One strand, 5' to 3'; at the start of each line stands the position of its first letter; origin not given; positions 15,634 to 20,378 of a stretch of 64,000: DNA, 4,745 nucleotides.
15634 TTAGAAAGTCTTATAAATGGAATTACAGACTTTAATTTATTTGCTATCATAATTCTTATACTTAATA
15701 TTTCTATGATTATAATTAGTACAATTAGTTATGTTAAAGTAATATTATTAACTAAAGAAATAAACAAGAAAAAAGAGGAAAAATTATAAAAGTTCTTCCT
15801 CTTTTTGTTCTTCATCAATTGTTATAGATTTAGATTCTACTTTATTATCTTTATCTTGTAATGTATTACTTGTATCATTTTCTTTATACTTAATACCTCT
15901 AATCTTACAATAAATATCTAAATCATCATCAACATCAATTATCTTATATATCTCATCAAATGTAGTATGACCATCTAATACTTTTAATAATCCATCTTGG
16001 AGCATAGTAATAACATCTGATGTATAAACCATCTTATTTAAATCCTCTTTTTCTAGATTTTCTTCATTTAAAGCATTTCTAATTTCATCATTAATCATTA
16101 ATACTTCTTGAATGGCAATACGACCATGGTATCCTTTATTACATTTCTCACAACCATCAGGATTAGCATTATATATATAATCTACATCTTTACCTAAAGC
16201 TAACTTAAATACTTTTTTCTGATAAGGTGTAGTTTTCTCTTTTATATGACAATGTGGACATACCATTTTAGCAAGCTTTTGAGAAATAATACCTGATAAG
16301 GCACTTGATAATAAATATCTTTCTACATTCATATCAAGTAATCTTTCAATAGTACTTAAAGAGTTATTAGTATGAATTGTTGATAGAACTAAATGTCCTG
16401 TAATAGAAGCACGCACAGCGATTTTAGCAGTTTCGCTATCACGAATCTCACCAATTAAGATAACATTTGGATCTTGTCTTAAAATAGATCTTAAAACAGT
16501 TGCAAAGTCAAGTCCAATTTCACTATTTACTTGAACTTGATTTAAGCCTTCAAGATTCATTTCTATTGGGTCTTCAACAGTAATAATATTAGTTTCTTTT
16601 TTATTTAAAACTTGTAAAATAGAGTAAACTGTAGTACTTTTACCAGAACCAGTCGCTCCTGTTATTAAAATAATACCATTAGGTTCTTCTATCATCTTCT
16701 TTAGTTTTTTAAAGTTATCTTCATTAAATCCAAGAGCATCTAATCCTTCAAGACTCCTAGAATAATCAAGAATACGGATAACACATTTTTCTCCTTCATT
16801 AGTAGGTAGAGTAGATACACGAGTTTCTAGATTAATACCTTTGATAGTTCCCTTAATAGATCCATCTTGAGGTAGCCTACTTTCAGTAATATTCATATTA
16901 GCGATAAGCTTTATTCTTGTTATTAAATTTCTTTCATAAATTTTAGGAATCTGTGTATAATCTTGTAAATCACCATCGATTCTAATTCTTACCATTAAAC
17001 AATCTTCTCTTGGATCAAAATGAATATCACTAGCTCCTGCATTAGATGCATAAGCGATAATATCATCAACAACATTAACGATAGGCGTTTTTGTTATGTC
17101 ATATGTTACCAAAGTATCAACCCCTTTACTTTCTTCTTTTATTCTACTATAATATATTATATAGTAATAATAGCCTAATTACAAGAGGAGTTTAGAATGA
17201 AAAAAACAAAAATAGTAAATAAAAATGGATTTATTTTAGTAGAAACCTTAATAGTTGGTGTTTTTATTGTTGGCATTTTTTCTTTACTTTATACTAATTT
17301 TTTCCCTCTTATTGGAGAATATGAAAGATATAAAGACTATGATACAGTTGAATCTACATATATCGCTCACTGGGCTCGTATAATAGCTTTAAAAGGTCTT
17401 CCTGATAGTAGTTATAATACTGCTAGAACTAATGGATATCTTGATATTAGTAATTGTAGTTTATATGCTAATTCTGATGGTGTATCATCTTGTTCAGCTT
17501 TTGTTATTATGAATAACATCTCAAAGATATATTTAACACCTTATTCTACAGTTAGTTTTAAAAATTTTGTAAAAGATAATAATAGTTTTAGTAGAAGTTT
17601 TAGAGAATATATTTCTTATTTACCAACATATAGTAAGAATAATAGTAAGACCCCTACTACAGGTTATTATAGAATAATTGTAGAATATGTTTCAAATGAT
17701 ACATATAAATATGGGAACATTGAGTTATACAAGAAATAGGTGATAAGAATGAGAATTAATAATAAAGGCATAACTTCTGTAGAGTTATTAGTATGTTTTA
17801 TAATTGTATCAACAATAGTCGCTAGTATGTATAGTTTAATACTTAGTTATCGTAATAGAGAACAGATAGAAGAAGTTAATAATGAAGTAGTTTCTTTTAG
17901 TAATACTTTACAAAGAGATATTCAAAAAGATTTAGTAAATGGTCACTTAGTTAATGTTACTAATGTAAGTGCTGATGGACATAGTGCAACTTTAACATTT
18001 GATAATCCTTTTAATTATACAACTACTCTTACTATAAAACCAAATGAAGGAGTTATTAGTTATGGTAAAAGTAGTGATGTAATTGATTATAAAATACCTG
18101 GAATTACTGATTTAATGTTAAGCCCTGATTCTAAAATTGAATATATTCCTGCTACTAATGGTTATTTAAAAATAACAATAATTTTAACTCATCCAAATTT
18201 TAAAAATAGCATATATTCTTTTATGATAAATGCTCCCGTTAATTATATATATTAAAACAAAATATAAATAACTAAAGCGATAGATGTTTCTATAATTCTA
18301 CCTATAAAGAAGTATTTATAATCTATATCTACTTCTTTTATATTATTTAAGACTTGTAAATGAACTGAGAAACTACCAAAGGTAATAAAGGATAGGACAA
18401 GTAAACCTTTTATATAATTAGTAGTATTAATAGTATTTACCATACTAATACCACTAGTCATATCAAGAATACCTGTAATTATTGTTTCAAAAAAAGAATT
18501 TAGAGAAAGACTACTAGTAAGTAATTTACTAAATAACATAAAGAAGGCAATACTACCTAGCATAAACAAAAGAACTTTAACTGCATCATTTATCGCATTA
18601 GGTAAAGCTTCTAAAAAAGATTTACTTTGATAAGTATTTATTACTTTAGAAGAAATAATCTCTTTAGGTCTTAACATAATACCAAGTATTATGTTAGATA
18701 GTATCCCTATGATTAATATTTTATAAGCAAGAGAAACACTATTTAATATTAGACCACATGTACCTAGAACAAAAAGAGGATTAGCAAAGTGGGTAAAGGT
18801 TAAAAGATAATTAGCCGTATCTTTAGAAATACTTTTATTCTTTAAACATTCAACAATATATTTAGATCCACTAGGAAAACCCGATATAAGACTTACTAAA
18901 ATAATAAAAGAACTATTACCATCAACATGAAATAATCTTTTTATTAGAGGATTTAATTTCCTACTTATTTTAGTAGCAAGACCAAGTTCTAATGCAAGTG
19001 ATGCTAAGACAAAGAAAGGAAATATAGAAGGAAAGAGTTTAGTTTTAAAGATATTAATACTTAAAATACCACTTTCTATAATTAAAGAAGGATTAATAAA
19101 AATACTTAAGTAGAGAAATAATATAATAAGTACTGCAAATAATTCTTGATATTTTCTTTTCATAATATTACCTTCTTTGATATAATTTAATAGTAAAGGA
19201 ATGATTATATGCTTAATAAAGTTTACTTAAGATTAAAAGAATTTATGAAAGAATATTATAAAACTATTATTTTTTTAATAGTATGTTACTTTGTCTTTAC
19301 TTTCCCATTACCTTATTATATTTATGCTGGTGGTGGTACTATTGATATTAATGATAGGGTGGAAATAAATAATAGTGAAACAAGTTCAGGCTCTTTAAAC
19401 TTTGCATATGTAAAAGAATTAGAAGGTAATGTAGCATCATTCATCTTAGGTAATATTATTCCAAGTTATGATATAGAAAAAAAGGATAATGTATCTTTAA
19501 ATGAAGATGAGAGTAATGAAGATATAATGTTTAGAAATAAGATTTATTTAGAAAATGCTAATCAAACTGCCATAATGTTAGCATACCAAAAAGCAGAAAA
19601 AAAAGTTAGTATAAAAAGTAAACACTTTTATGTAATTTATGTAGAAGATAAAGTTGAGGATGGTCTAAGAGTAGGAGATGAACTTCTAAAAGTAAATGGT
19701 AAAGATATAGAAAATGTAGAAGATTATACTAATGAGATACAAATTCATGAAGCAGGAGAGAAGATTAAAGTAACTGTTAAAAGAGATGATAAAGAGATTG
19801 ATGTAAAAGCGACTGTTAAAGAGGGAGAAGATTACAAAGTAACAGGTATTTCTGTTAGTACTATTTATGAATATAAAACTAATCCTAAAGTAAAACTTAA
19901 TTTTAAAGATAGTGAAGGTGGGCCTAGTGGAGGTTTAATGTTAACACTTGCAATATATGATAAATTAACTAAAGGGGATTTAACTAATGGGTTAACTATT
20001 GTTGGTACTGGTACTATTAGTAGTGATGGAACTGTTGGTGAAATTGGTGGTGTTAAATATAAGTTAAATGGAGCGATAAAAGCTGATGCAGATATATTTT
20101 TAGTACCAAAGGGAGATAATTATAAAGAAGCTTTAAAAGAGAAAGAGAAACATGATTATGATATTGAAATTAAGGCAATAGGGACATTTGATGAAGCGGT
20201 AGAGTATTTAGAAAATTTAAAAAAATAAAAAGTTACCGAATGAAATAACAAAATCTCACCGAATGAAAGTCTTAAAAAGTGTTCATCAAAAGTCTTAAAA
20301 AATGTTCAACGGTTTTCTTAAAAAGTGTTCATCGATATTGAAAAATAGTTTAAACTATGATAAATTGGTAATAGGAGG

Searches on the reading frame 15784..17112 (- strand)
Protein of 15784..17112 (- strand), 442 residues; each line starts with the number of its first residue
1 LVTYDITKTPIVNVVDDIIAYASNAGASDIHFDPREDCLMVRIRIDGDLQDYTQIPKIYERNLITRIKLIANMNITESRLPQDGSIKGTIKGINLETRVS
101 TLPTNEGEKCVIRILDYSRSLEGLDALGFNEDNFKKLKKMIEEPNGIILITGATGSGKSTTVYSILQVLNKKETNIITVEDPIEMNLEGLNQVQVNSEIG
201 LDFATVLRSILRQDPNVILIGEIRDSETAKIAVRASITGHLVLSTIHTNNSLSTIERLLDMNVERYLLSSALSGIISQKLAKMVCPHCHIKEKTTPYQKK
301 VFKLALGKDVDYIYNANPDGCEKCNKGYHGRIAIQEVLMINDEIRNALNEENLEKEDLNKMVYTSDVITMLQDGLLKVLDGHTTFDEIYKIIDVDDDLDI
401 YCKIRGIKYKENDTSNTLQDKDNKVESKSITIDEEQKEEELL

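Call 99: search_protein_families(library=pfam, proteins=[window:15784-17112:-], max_evalue=0.001)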
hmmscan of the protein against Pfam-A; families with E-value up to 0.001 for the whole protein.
window:15784-17112:- (442 aa): 8 families
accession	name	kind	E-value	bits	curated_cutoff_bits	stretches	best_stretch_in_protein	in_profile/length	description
PF00437.27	T2SSE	-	2.6e-119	398.6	24.9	1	8-388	5-368/370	Type II/IV secretion system protein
PF13555.12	AAA_29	-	9e-06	25.8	27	1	129-170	7-47/61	P-loop containing region of AAA domain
PF20720.3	nSTAND3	-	3e-05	24.2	27.2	1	131-184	4-56/155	Novel STAND NTPase 3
PF13173.12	AAA_14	-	0.00014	22.3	27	1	145-238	2-86/129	AAA domain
PF13401.12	AAA_22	-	0.00028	21.6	27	1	144-198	4-57/130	AAA domain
PF13245.12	AAA_19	-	0.00063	20.4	25.1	0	144-180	10-42/134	AAA domain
PF01637.24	ATPase_2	-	0.00063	20.1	33.2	0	133-199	7-74/225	ATPase domain predominantly from Archaea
PF01935.23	DUF87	-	0.00083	19.9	23.2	1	148-177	26-56/220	Helicase HerA, central domain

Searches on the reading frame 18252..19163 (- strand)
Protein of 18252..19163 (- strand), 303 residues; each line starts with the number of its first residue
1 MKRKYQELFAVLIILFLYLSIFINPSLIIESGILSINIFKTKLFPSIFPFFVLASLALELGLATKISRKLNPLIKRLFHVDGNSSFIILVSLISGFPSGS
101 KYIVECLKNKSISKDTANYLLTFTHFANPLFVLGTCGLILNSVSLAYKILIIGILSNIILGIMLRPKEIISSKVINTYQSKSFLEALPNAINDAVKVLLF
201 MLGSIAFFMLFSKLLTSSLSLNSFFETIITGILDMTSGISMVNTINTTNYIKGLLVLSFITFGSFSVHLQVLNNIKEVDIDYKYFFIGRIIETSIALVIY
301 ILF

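Call 99: search_protein_families(library=pfam, proteins=[window:18252-19163:-], max_evalue=0.001)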
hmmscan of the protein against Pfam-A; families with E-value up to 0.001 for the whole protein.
window:18252-19163:- (303 aa): 1 family
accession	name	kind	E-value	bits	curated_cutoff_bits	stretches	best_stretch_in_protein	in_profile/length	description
PF07670.19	Gate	-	1.3e-06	29.3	29.6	1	42-130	3-90/104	Nucleoside recognition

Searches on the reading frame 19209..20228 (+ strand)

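Call 3: search_protein_families(library=pfam, proteins=[window:19209-20228:+], max_evalue=0.1)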
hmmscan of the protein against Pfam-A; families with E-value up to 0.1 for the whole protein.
window:19209-20228:+ (339 aa): 7 families
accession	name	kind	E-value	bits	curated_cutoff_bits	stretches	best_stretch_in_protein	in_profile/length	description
PF13180.12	PDZ_2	-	1.8e-07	31.8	27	1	141-202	15-79/80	PDZ domain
PF17820.7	PDZ_6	-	6.7e-07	29.4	27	1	152-192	15-54/54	PDZ domain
PF05362.19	Lon_C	-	9.6e-07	29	21.1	1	237-332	108-200/205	Lon protease (S16) C-terminal proteolytic domain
PF00595.29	PDZ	-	1.2e-06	29.3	23.2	1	151-190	41-80/81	PDZ domain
PF17816.7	PDZ_4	-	0.0041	17.8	23.1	1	139-179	16-57/114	PDZ domain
PF14685.13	PDZ_Tricorn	-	0.012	16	25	1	153-196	38-82/88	Tricorn protease PDZ domain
PF06916.18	FAM210A-B_dom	-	0.052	14.5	26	0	8-53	2-45/88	FAM210A/B-like domain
